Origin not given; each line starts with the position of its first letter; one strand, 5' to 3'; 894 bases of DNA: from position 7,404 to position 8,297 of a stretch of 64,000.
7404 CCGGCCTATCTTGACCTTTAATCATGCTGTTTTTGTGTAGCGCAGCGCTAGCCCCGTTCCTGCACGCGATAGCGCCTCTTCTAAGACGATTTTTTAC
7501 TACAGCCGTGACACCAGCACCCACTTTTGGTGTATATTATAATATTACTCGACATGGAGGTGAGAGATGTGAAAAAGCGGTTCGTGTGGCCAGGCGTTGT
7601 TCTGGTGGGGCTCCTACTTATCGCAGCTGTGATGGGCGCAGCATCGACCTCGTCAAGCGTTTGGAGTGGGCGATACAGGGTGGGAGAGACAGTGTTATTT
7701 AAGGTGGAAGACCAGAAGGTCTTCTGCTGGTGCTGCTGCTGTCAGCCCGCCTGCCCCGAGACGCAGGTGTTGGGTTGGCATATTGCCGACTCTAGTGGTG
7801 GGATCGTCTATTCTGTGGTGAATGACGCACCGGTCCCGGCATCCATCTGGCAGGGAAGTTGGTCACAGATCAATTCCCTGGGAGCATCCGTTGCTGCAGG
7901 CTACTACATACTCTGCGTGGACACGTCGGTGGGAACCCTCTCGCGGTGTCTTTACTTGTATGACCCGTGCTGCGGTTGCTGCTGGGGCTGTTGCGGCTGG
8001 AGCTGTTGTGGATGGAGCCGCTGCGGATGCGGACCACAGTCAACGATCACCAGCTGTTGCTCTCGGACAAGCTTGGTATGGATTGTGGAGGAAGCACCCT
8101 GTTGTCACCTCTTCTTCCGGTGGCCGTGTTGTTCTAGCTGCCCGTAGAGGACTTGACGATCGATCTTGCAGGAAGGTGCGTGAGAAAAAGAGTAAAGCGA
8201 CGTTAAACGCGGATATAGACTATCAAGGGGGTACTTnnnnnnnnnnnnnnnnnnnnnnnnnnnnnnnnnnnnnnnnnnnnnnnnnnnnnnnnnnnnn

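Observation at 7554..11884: Two-gene locus: Cys-rich secreted protein plus 1215-aa secreted protein made of an ~800-residue uninterrupted (Ala-X)n dipeptide repeat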

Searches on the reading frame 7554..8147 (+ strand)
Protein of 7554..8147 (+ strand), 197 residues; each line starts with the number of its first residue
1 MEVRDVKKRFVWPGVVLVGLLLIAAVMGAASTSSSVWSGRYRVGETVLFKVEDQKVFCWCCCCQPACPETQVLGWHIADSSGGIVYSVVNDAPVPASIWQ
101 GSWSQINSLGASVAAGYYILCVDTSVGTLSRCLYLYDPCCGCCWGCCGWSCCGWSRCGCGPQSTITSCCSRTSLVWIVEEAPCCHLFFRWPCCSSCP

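Call 5: search_protein_families(library=pfam, proteins=[window:7554-8147:+], max_evalue=1)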
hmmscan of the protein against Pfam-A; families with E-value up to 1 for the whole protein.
window:7554-8147:+ (197 aa): 0 families

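Call 6: search_protein_families(library=ncbifam, proteins=[window:7554-8147:+], max_evalue=1)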
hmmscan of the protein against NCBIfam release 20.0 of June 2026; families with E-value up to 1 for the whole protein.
window:7554-8147:+ (197 aa): 0 families

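Call 18: find_homologous_proteins(query=window:7569-8144:+, max_evalue=0.01)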
Query window:7569-8144:+ (192 aa): 48 proteins with E <= 0.01 among 355 candidates.
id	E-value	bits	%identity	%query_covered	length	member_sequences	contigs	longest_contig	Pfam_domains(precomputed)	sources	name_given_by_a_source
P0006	5.2e-128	444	100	100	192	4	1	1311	-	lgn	-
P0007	9.7e-110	384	87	100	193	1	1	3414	-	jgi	-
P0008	4.0e-104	365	86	100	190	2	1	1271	-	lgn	-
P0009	7.0e-99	348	72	100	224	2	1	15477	-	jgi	-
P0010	3.3e-91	323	68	100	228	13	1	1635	-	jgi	-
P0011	8.7e-91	322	68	100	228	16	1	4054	-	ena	-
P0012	5.3e-89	316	80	98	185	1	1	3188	-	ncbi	-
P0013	8.1e-85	302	77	98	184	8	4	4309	-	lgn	-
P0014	6.4e-68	247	60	98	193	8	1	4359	-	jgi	-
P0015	1.2e-67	246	62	98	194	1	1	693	-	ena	-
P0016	2.4e-67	245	59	98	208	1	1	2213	-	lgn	-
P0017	6.4e-66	241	60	98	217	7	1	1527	-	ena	-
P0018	7.9e-65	237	59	98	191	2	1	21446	-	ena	-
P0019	2.1e-64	236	62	100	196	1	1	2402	-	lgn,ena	-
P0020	1.7e-63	233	50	100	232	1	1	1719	-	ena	-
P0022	1.5e-59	220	58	100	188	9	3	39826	-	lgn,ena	-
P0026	2.4e-50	190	54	98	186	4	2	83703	-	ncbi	-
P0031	3.0e-48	183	51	99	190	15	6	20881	-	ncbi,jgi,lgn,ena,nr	ncbi:MAG TPA: hypothetical protein ENF29_04645 [Candidatus Acetothermia bacterium]|nr:hypothetical p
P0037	6.4e-45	172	51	91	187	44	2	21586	-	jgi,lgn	-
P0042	1.2e-40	158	54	93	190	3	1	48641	-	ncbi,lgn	-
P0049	8.3e-33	132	46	93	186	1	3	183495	-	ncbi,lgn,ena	-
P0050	2.8e-30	124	44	80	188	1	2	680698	-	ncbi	-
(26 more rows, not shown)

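Call 21: find_encoding_contigs(protein=P0050, flank=8000, max_places=2)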
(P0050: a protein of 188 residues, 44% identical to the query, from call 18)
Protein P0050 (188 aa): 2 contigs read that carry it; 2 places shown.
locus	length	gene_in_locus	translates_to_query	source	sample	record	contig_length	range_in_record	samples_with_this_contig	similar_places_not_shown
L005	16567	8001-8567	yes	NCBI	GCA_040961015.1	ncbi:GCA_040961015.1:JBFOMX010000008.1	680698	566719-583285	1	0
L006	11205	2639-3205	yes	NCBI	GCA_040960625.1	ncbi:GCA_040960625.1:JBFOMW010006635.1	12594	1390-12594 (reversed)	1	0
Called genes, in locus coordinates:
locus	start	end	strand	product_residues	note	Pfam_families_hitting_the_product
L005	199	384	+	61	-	-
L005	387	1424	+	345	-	PF00005:ABC_tran, PF13304:AAA_21 (weak), PF08352:oligo_HPY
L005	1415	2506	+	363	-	PF00005:ABC_tran, PF08352:oligo_HPY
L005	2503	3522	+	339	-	PF19300:BPD_transp_1_N, PF00528:BPD_transp_1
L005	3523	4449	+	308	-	PF00528:BPD_transp_1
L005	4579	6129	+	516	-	PF00496:SBP_bac_5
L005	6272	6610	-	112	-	-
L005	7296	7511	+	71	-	PF00313:CSD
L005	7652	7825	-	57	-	-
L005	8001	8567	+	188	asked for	-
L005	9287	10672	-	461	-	-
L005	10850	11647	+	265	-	PF04013:Methyltrn_RNA_2, PF09413:DUF2007 (weak)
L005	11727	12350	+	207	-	PF01135:PCMT, PF00398:RrnaAD (weak), PF13649:Methyltransf_25 (weak), PF13847:Methyltransf_31 (weak), PF08241:Methyltransf_11 (weak)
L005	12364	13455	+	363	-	PF01212:Beta_elim_lyase, PF00155:Aminotran_1_2, PF01041:DegT_DnrJ_EryC1 (faint)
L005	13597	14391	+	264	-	-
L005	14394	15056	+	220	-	PF00801:PKD, PF18911:PKD_4, PF22352:K319L-like_PKD (faint), PF18911:PKD_4, PF00801:PKD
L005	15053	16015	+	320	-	PF00801:PKD, PF18911:PKD_4, PF22352:K319L-like_PKD (weak), PF00801:PKD, PF18911:PKD_4, PF22352:K319L-like_PKD, PF00801:PKD, PF18911:PKD_4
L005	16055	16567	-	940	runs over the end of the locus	PF00005:ABC_tran (faint), PF02463:SMC_N (faint), PF13191:AAA_16 (faint), PF13304:AAA_21 (faint), PF13555:AAA_29 (faint), PF20703:nSTAND1 (faint), PF17760:UvrA_inter, PF17755:UvrA_DNA-bind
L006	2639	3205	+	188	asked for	-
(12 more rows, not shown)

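Call 22: find_encoding_contigs(protein=P0049, flank=8000, max_places=2)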
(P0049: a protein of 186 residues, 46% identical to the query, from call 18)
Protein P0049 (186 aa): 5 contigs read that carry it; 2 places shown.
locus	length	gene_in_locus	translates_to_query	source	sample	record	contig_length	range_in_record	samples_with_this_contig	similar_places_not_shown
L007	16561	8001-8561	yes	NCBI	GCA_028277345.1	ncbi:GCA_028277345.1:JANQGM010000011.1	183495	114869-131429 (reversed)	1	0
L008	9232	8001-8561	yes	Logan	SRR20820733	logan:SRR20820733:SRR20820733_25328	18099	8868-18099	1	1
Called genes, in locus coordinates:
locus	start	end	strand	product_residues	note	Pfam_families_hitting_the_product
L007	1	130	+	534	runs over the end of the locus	PF00756:Esterase (faint), PF13180:PDZ_2 (weak), PF17820:PDZ_6 (weak)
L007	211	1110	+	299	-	PF00701:DHDPS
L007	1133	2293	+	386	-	PF00266:Aminotran_5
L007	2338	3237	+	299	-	PF00930:DPPIV_N (faint), PF26549:Tricorn_N, PF07676:PD40 (weak), PF26550:Tricorn_2nd, PF26549:Tricorn_N, PF07676:PD40, PF26549:Tricorn_N, PF07676:PD40, +3 more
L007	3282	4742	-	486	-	PF01425:Amidase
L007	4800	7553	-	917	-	PF00690:Cation_ATPase_N, PF00122:E1-E2_ATPase, PF13246:Cation_ATPase, PF00702:Hydrolase, PF00689:Cation_ATPase_C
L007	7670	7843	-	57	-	-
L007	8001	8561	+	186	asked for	-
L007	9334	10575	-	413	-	-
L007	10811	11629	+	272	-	PF04013:Methyltrn_RNA_2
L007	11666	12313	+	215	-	PF01135:PCMT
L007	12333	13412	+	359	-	PF00155:Aminotran_1_2, PF01212:Beta_elim_lyase, PF01041:DegT_DnrJ_EryC1 (faint)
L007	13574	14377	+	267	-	-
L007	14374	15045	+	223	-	PF00801:PKD, PF18911:PKD_4, PF00801:PKD, PF22352:K319L-like_PKD (weak)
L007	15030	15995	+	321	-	PF00801:PKD, PF18911:PKD_4, PF22352:K319L-like_PKD, PF00801:PKD, PF18911:PKD_4, PF22352:K319L-like_PKD (weak), PF00801:PKD, PF18911:PKD_4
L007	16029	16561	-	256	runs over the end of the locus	-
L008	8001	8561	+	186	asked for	-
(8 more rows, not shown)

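Call 23: find_encoding_contigs(protein=P0026, flank=8000, max_places=2)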
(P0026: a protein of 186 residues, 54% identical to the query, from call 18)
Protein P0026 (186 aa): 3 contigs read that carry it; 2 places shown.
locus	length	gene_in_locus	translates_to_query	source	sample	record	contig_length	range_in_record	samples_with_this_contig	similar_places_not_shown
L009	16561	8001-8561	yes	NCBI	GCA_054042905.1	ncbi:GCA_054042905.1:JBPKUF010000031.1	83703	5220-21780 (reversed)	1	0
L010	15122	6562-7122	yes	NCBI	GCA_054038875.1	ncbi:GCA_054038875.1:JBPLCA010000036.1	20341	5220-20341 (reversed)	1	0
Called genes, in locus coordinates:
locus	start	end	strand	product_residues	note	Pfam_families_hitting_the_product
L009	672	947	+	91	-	-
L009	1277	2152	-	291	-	PF00294:PfkB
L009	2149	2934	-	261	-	PF03437:BtpA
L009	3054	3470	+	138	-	PF01402:RHH_1, PF08753:NikR_C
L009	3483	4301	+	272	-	PF01297:ZnuA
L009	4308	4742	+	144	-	PF02663:FmdE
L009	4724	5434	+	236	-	PF00005:ABC_tran, PF02463:SMC_N (faint), PF13304:AAA_21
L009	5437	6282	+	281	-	PF00950:ABC-3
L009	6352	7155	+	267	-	PF02517:Rce1-like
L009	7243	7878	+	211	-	PF06161:DUF975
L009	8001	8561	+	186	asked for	-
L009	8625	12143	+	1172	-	-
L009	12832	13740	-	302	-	PF00953:Glycos_transf_4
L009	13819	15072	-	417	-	-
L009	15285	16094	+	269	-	PF04013:Methyltrn_RNA_2, PF09413:DUF2007 (weak)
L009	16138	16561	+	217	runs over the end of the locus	PF01135:PCMT, PF13847:Methyltransf_31, PF08241:Methyltransf_11 (weak), PF13649:Methyltransf_25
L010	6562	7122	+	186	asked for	-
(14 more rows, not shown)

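Call 30: search_protein_families(library=pfam, proteins=[L009:8625-12140:+], max_evalue=0.1)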
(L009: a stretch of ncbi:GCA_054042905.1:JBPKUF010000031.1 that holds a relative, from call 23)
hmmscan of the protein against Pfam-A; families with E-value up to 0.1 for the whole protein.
L009:8625-12140:+ (1172 aa): 0 families

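Call 71: search_protein_families(library=pfam, alignment_id=A3, max_evalue=1)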
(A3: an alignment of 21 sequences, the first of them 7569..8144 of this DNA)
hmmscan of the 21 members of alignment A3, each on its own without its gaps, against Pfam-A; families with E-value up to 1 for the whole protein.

A. member 1, window:7569-8144:+ (192 aa): 0 families

B. families by the number of members that match (of 21 scanned): 11 families
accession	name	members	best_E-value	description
PF10029.15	DUF2271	4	0.077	Predicted periplasmic protein (DUF2271)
PF13860.13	FlgD_ig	3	8.6e-05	FlgD Ig-like domain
PF12911.12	OppC_N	2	0.035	N-terminal TM domain of oligopeptide transport permease C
PF14079.11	DUF4260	1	0.0065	Domain of unknown function (DUF4260)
PF02927.20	CelD_N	1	0.014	Cellulase N-terminal ig-like domain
PF08646.16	Rep_fac-A_C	1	0.029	Replication factor-A C terminal domain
PF24020.1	DUF7333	1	0.079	Family of unknown function (DUF7333)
PF17873.7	Rep_1B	1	0.11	Replicase polyprotein 1ab regulatory domain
PF13585.12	CHU_C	1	0.11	CHU_C Type IX secretion signal domain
PF09505.15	Dimeth_Pyl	1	0.22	Dimethylamine methyltransferase (Dimeth_PyL)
PF11137.13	DUF2909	1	0.58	Protein of unknown function (DUF2909)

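Call 72: search_solved_structures(query=A3, max_evalue=10, show_alignments=1)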
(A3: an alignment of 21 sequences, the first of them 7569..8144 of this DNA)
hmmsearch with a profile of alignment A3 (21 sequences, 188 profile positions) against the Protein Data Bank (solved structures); distinct sequences matched with E-value up to 10: 11.
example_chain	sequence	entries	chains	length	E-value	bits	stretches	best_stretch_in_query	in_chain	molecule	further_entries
4f3w_A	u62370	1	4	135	0.43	13.6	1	98-157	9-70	Cytidine deaminase Cdd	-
5wwv_A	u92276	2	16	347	0.7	12.9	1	31-70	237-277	D-amino-acid oxidase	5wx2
4yjf_B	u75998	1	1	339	0.73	12.8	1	31-70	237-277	D-amino-acid oxidase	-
4yjg_B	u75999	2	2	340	0.74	12.8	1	31-70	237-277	D-amino-acid oxidase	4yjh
4yjf_A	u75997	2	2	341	0.74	12.8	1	31-70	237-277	D-amino-acid oxidase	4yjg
4yjd_A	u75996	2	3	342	0.74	12.8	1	31-70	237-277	D-amino-acid oxidase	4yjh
3wgt_A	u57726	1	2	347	0.76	12.7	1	31-70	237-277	D-amino-acid oxidase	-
1an9_A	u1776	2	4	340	0.76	12.7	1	31-70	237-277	D-AMINO ACID OXIDASE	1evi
1dao_A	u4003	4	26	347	0.78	12.7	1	31-70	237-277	D-AMINO ACID OXIDASE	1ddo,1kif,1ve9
7tv9_C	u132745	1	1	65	1.4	11.9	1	26-56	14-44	APL-1030 Nanofitin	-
1dtu_A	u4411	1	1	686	5.2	10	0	92-128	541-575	PROTEIN (CYCLODEXTRIN GLYCOSYLTRANSFERASE)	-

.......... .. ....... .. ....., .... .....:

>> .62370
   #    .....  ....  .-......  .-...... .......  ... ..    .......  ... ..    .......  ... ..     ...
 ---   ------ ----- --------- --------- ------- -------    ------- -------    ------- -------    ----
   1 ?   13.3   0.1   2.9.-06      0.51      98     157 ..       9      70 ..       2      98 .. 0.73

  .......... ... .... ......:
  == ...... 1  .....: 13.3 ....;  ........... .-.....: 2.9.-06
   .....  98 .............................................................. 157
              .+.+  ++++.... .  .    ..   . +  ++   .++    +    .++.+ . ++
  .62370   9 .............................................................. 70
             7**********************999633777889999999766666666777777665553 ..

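Call 74: find_encoding_contigs(protein=P0022, flank=6000, max_places=1)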
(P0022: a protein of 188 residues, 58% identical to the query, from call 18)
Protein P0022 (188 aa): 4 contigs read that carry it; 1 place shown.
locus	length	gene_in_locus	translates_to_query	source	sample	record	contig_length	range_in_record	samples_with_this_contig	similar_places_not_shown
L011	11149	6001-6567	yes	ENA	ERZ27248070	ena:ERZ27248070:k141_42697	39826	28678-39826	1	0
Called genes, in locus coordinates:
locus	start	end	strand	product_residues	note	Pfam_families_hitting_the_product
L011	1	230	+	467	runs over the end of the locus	PF01406:tRNA-synt_1e, PF09334:tRNA-synt_1g (weak), PF09190:DALR_2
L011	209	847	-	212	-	PF00702:Hydrolase, PF12710:HAD, PF13419:HAD_2, PF13344:Hydrolase_6 (weak), PF13242:Hydrolase_like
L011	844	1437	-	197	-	-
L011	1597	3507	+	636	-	PF02934:GatB_N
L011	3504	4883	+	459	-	PF18195:GatD_N, PF00710:Asparaginase, PF17763:Asparaginase_C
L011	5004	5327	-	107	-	PF00872:Transposase_mut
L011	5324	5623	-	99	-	PF00872:Transposase_mut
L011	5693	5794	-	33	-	PF00749:tRNA-synt_1c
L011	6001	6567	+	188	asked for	-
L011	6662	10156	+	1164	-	-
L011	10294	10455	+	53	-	-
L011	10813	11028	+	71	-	PF09957:VapB_antitoxin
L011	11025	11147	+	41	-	?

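Call 75: find_encoding_contigs(protein=P0042, flank=6000, max_places=1)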
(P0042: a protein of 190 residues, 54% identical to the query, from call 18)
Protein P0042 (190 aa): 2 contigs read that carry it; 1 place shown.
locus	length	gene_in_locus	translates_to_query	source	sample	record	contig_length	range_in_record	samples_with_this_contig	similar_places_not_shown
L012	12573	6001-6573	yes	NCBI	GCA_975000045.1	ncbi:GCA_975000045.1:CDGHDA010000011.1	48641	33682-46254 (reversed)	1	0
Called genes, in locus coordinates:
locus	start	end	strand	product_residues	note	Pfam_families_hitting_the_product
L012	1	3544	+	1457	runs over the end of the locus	PF17803:Cadherin_4, PF17892:Cadherin_5, PF17963:Big_9, PF17803:Cadherin_4, PF17892:Cadherin_5, PF17963:Big_9, PF17803:Cadherin_4, PF17892:Cadherin_5, +12 more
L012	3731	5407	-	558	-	PF00989:PAS (weak), PF13426:PAS_9, PF00990:GGDEF, PF00563:EAL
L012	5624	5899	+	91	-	-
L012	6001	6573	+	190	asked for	-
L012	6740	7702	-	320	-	PF03372:Exo_endo_phos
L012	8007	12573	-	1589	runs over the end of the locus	PF00932:LTD, PF15711:ILEI, PF13287:Fn3_assoc, PF13290:CHB_HEX_C_1, PF08757:CotH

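Call 76: find_encoding_contigs(protein=P0037, flank=6000, max_places=1)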
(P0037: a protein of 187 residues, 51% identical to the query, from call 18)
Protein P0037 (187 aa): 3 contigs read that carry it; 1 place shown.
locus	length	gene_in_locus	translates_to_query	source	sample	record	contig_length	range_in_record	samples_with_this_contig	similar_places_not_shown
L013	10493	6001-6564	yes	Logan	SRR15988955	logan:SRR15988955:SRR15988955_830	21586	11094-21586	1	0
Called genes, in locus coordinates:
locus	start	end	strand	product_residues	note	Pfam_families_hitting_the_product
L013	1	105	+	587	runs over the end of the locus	PF00664:ABC_membrane, PF00005:ABC_tran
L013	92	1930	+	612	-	PF00664:ABC_membrane, PF00004:AAA (faint), PF00005:ABC_tran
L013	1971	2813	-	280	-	PF01544:CorA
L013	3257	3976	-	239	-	-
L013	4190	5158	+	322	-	PF00486:Trans_reg_C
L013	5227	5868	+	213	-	-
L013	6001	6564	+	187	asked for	-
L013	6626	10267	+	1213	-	-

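Call 77: find_encoding_contigs(protein=P0031, flank=6000, max_places=1)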
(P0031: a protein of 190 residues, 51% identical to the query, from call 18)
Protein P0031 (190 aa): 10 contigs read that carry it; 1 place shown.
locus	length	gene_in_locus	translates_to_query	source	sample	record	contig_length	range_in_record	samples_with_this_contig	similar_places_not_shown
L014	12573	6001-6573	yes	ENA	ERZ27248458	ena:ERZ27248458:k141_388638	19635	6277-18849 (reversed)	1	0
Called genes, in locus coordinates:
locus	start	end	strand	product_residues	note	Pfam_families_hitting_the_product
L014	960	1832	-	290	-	PF00294:PfkB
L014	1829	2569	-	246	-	PF03437:BtpA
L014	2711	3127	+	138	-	PF01402:RHH_1, PF08753:NikR_C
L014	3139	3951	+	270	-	PF01297:ZnuA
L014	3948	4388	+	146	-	PF02663:FmdE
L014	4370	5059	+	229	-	PF00005:ABC_tran, PF13304:AAA_21 (faint)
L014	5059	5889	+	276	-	PF00950:ABC-3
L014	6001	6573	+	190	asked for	-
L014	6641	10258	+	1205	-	-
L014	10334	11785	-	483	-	PF00587:tRNA-synt_2b, PF03129:HGTP_anticodon, PF09180:ProRS-C_1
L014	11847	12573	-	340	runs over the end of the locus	PF11449:ArsP_2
